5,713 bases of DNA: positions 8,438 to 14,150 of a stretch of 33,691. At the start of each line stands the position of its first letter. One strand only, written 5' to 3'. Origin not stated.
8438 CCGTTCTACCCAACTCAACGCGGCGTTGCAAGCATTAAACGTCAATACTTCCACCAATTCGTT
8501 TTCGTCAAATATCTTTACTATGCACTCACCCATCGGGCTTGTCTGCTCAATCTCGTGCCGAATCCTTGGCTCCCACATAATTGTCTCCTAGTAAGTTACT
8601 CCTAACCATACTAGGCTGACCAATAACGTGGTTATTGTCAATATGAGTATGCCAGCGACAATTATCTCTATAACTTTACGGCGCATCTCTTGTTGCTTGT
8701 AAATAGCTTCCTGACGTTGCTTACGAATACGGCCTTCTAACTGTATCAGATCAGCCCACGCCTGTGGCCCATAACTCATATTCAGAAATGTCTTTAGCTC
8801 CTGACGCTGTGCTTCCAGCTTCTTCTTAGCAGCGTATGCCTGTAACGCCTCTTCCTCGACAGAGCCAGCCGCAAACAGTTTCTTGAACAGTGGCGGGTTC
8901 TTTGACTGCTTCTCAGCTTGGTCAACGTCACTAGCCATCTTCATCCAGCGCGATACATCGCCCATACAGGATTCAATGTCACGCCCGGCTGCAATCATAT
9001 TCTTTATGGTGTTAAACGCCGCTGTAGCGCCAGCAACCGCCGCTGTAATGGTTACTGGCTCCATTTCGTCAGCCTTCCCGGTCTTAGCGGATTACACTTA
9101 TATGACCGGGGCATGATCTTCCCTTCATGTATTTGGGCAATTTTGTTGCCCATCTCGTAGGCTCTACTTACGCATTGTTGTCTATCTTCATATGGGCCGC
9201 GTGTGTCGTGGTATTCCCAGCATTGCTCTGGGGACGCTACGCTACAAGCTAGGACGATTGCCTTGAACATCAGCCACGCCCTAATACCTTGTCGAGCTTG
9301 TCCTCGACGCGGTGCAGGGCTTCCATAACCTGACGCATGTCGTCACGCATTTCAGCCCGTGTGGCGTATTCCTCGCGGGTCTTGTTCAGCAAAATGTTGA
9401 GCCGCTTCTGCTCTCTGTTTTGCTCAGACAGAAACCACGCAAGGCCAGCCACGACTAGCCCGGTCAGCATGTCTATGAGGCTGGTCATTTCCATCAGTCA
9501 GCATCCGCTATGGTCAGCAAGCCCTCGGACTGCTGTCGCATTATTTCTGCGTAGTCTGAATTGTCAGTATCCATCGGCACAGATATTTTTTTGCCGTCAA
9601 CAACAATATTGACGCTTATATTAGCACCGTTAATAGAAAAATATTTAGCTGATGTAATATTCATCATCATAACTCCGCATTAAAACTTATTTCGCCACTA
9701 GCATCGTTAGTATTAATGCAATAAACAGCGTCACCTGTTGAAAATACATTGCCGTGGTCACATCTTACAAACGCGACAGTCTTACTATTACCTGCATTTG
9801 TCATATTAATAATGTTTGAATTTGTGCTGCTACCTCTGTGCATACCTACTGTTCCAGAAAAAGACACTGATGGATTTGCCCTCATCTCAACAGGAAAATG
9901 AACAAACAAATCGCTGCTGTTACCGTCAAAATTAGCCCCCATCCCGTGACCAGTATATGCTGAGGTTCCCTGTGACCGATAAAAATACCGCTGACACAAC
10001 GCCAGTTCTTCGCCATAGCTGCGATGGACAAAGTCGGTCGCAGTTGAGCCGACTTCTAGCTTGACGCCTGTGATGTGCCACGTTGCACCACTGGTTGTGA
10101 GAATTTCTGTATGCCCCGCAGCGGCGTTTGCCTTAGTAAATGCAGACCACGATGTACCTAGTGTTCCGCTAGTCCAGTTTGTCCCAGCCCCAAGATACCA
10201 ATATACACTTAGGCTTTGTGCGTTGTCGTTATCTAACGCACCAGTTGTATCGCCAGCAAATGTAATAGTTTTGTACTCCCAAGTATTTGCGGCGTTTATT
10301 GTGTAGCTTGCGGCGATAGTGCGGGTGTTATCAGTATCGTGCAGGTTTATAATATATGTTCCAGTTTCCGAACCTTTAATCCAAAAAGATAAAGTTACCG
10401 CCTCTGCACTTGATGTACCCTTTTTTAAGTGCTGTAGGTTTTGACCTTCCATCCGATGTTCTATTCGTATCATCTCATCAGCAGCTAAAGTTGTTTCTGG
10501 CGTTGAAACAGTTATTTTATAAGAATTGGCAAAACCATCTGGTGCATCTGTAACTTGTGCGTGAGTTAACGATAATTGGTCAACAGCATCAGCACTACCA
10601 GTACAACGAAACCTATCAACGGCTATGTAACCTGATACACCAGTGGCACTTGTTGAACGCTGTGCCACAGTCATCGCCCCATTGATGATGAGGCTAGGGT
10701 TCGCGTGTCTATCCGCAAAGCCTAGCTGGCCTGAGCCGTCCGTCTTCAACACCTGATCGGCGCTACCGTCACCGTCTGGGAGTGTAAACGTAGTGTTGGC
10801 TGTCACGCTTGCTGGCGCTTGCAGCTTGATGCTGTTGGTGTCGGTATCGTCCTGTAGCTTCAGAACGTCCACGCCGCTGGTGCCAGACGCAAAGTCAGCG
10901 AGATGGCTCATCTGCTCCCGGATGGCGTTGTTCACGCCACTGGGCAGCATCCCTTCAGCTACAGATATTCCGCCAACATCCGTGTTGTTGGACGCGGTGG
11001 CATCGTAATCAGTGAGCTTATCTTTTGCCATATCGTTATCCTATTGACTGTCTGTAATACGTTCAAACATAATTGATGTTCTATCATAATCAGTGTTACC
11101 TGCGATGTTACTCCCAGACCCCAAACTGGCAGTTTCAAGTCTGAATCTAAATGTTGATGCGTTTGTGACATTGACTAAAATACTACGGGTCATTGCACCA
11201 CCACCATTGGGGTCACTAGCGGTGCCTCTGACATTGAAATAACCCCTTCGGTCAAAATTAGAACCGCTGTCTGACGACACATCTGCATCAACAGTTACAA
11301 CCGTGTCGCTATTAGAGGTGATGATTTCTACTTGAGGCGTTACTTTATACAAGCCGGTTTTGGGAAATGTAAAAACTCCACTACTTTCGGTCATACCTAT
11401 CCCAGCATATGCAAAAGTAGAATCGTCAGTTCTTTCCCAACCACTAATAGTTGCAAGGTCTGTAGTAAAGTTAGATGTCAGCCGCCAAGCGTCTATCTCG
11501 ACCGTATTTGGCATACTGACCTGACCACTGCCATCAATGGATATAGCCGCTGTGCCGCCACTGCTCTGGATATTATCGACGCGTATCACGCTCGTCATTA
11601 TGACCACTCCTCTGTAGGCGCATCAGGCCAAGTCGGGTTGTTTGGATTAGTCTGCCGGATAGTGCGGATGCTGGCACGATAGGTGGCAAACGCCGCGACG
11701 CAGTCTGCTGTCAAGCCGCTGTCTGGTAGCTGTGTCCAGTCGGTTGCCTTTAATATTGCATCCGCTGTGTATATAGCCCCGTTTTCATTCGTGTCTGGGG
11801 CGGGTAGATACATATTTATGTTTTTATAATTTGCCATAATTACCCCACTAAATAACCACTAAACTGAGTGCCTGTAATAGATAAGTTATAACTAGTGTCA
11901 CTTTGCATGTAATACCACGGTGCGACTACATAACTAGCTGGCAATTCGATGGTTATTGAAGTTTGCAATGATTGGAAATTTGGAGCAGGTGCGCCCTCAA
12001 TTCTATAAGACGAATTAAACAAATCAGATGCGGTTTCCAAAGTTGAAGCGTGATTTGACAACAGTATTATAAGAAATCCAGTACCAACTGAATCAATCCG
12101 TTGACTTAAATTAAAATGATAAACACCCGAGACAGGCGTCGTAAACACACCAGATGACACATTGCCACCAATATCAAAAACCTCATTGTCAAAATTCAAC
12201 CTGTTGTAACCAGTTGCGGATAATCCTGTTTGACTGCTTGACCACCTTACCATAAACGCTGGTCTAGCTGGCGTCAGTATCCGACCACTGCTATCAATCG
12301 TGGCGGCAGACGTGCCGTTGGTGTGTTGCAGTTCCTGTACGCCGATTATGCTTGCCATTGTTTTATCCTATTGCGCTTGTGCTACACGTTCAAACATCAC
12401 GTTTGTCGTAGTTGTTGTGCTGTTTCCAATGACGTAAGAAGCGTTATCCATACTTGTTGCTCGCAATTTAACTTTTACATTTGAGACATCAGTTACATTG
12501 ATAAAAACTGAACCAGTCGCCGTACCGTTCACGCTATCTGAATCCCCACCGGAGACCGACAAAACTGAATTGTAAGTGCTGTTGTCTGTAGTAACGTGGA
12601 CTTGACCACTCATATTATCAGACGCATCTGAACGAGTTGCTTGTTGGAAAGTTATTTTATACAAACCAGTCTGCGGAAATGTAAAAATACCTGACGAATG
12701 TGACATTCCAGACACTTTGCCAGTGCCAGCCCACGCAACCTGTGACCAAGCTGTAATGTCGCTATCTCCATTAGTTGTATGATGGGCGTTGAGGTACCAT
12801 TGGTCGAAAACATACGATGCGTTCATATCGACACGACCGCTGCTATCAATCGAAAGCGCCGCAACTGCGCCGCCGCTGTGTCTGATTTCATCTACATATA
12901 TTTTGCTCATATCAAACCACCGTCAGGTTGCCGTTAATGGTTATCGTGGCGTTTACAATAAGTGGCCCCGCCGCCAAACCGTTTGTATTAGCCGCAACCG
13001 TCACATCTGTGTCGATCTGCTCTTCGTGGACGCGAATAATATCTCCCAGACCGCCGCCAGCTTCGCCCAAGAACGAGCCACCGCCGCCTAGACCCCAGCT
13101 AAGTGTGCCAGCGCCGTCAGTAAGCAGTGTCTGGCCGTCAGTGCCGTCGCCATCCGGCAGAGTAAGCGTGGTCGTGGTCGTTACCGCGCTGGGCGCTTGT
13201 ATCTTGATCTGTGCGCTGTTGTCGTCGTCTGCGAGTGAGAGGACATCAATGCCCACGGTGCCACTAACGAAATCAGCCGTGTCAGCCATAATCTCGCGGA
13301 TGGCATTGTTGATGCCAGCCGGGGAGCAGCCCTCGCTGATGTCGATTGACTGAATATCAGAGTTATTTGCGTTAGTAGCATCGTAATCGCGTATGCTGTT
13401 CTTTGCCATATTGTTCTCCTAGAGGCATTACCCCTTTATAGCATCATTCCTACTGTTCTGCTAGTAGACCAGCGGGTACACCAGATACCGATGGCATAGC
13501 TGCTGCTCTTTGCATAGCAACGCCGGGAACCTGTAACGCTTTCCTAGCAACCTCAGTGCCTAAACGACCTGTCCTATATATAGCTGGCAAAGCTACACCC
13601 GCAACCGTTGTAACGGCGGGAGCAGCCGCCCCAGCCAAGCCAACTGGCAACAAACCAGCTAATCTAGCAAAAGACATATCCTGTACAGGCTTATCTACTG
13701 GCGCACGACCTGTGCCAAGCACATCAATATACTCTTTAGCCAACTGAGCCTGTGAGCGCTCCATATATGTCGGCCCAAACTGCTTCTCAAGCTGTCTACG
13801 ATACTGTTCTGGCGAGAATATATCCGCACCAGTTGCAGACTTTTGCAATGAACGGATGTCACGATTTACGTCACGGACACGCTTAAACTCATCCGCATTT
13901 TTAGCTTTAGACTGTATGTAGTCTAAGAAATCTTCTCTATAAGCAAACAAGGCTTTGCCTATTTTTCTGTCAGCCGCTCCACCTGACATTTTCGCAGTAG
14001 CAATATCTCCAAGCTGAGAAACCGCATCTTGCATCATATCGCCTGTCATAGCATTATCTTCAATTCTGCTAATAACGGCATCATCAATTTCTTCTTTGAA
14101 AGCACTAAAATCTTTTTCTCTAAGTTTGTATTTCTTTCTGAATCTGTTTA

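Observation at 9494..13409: Receptor-binding locus with three C1q/TNF-like paralogs, two paralogous fibre anchors and a chaperone-like gene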

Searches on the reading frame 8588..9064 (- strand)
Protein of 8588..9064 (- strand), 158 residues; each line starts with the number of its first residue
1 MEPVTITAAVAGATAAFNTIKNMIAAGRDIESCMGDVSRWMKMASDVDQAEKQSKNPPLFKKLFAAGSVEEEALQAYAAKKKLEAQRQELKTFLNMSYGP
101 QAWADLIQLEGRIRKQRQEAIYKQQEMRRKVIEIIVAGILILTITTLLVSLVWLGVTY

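Call 4: search_protein_families(library=pfam, proteins=[window:8588-9064:-], max_evalue=1)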
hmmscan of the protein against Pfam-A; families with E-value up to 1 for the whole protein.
window:8588-9064:- (158 aa): 2 families
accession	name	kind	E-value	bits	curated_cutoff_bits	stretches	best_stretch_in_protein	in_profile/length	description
PF02370.21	M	-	0.031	15.2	20.8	1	78-92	1-15/21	M protein repeat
PF19464.4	DUF6001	-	0.032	13.7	25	0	121-141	118-138/348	Family of unknown function (DUF6001)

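Call 5: search_protein_families(library=phrogs, proteins=[window:8588-9064:-], max_evalue=0.1)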
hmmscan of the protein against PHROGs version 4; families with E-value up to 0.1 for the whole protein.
window:8588-9064:- (158 aa): 3 families
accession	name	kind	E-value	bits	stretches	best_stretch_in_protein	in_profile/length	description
phrog_32327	-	unknown function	1.2e-07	32.7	1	8-146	6-138/152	-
phrog_126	-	lysis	0.072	14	0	121-149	41-69/114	holin/anti-holin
phrog_7676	-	unknown function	0.1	13.9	0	18-91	17-83/86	-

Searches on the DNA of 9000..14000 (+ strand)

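Call 11: search_dna_similar(query=window:9000-14000:+, collection=phages, mode=near, max_rows=20)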
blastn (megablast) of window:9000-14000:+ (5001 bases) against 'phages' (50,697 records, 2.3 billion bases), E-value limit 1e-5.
No match.

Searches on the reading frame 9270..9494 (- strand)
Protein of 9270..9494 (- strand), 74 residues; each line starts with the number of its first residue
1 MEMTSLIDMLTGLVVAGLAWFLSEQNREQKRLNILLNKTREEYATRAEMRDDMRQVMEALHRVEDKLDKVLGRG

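Call 4: search_protein_families(library=pfam, proteins=[window:9270-9494:-], max_evalue=1)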
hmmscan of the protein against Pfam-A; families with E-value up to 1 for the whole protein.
window:9270-9494:- (74 aa): 3 families
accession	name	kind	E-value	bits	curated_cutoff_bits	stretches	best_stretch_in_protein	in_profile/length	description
PF04714.18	BCL_N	-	0.036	14.4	25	1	44-63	7-26/49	BCL7, N-terminal conserver region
PF19706.4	DUF6203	-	0.072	13.5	26.7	1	12-31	19-40/54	Family of unknown function (DUF6203)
PF23523.1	Microp_apicomplexa_13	-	0.098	12.9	27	1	15-50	25-60/68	Apicomplexa microprotein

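Call 5: search_protein_families(library=phrogs, proteins=[window:9270-9494:-], max_evalue=0.1)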
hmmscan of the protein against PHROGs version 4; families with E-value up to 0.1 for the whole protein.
window:9270-9494:- (74 aa): 8 families
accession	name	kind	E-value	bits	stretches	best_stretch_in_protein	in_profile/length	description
phrog_12220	-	unknown function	1.1e-06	29.7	1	14-71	9-73/89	-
phrog_462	-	other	3.7e-05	24.8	1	4-71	15-94/101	lipoprotein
phrog_7885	-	unknown function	0.012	16.5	1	24-72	29-77/83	-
phrog_16467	-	unknown function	0.013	16.7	1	2-58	82-139/156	-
phrog_18871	-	DNA, RNA and nucleotide metabolism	0.029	14.9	1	16-66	104-154/280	replication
phrog_9829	-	unknown function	0.033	15.6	0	2-40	2-46/95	-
phrog_8369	-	other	0.051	14.7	1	9-62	21-75/192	hol-like chemotaxis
phrog_13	-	lysis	0.08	14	1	3-66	4-67/154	Rz-like spanin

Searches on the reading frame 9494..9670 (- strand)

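Call 4: search_protein_families(library=pfam, proteins=[window:9494-9670:-], max_evalue=1)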
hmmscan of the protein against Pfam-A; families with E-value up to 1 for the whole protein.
window:9494-9670:- (58 aa): 2 families
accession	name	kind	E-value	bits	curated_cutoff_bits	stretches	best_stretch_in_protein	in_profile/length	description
PF02120.21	Flg_hook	-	0.028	14.7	29.8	1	18-51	27-60/85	Flagellar hook-length control protein FliK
PF24574.2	Nm-ACP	-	0.15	12.8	27.5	1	11-50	22-61/95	ACP-like domain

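Call 5: search_protein_families(library=phrogs, proteins=[window:9494-9670:-], max_evalue=0.1)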
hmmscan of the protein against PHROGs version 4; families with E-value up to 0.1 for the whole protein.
window:9494-9670:- (58 aa): 1 family
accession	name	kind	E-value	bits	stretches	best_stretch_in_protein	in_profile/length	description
phrog_8460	-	tail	0.092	11.9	1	4-47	569-612/780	tail fiber protein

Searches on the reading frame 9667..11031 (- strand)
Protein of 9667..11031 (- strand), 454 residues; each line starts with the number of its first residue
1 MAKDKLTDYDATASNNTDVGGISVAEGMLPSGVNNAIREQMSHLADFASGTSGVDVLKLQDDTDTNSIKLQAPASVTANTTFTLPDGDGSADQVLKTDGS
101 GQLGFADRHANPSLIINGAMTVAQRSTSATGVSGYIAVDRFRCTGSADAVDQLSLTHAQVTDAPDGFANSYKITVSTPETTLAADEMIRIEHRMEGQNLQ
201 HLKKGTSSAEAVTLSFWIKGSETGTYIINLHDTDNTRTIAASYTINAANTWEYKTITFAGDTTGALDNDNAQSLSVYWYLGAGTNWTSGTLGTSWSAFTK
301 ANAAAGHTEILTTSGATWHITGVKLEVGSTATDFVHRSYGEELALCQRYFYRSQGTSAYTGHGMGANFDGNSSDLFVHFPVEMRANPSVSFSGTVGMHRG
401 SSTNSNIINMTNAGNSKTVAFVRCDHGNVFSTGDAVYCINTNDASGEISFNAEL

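Call 4: search_protein_families(library=pfam, proteins=[window:9667-11031:-], max_evalue=1)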
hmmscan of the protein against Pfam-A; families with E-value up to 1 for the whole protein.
window:9667-11031:- (454 aa): 0 families

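Call 5: search_protein_families(library=phrogs, proteins=[window:9667-11031:-], max_evalue=0.1)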
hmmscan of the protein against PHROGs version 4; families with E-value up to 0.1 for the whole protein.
window:9667-11031:- (454 aa): 3 families
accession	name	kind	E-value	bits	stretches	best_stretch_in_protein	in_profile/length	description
phrog_4492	-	tail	1.5e-63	216.4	1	91-453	772-1095/1096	tail fiber protein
phrog_27782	-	unknown function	8.7e-20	71.9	1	107-450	309-638/644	-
phrog_28838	-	unknown function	4.2e-18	66.3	2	313-393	533-615/661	-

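Call 16: search_solved_structures(query=window:9667-11031:-, max_evalue=1)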
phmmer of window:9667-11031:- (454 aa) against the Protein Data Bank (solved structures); distinct sequences matched with E-value up to 1: 2.
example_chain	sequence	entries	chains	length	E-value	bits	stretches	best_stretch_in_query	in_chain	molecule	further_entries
4uwq_C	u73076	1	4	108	0.73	12.1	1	189-237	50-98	SOXZ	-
1v8h_A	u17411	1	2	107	0.76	12.1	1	189-236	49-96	sulfur oxidation protein SoxZ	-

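Call 78: search_solved_structures(query=A5, max_evalue=1, show_alignments=1)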
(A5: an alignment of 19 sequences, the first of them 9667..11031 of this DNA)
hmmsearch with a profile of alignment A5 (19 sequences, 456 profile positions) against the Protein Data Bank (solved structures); distinct sequences matched with E-value up to 1: 1.
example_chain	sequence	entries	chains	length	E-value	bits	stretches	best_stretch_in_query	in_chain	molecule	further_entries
9t9r_H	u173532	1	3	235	0.026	16.7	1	102-151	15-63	Spike (GP13)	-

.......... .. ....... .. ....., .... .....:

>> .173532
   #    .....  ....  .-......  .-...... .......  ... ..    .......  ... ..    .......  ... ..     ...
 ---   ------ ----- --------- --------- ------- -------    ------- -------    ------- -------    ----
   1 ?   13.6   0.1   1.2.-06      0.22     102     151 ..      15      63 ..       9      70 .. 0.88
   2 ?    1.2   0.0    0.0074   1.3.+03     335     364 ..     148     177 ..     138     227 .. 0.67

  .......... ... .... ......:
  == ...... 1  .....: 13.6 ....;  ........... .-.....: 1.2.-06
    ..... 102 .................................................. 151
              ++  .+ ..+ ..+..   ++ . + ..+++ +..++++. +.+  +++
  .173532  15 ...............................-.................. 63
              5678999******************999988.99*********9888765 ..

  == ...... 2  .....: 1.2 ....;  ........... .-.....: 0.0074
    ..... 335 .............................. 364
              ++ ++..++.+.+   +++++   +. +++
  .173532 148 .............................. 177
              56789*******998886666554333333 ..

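Call 79: search_protein_families(library=pfam, alignment_id=A5, max_evalue=0.01)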
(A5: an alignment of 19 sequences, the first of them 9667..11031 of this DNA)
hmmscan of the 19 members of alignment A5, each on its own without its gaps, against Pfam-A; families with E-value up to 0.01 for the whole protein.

A. member 1, window:9667-11031:- (454 aa): 0 families

B. families by the number of members that match (of 19 scanned): 3 families
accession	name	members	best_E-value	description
PF02018.23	CBM_4_9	2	2.1e-05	Carbohydrate binding domain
PF02993.19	MCPVI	1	0.0046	Minor capsid protein VI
PF01105.29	EMP24_GP25L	1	0.0085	emp24/gp25L/p24 family/GOLD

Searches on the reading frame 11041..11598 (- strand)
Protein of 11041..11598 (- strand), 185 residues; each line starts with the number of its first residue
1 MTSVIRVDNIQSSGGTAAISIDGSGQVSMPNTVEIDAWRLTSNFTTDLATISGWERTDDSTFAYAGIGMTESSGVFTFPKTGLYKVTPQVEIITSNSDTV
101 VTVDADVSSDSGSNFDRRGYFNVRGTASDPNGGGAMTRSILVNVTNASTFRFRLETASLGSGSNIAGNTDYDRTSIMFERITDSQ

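Call 4: search_protein_families(library=pfam, proteins=[window:11041-11598:-], max_evalue=1)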
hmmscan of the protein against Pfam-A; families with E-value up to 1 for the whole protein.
window:11041-11598:- (185 aa): 1 family
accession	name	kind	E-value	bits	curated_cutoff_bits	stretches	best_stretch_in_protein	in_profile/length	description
PF00801.26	PKD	-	0.084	13.3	23.5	0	115-137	53-75/80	PKD domain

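Call 5: search_protein_families(library=phrogs, proteins=[window:11041-11598:-], max_evalue=0.1)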
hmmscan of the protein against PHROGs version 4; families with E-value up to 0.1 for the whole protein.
window:11041-11598:- (185 aa): 0 families

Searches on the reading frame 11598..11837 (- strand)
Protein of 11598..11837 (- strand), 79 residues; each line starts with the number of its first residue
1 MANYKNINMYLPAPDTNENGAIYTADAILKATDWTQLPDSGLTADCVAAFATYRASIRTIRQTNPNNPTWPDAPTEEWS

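Call 4: search_protein_families(library=pfam, proteins=[window:11598-11837:-], max_evalue=1)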
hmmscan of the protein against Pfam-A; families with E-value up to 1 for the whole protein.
window:11598-11837:- (79 aa): 2 families
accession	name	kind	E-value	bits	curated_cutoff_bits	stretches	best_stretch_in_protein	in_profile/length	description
PF16778.10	Phage_tail_APC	-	2.8e-08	33.9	26.6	1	26-74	9-59/60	Phage tail assembly chaperone protein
PF24326.1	DUF7496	-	0.021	15.1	27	1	19-64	19-64/115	Domain of unknown function (DUF7496)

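Call 5: search_protein_families(library=phrogs, proteins=[window:11598-11837:-], max_evalue=0.1)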
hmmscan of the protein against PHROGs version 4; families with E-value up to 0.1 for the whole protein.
window:11598-11837:- (79 aa): 5 families
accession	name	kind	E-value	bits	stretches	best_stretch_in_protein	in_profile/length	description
phrog_4912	-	tail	1.1e-08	36.1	1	22-76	147-203/226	tail fiber assembly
phrog_8716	-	tail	3.4e-07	31.6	1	26-76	85-146/152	tail fiber protein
phrog_4697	-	tail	1.3e-05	25.7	1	26-68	153-196/314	tail assembly chaperone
phrog_3971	-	unknown function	0.011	15.7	1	6-44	75-113/331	-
phrog_8746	-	tail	0.019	16.2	1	26-75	87-139/139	tail fiber assembly protein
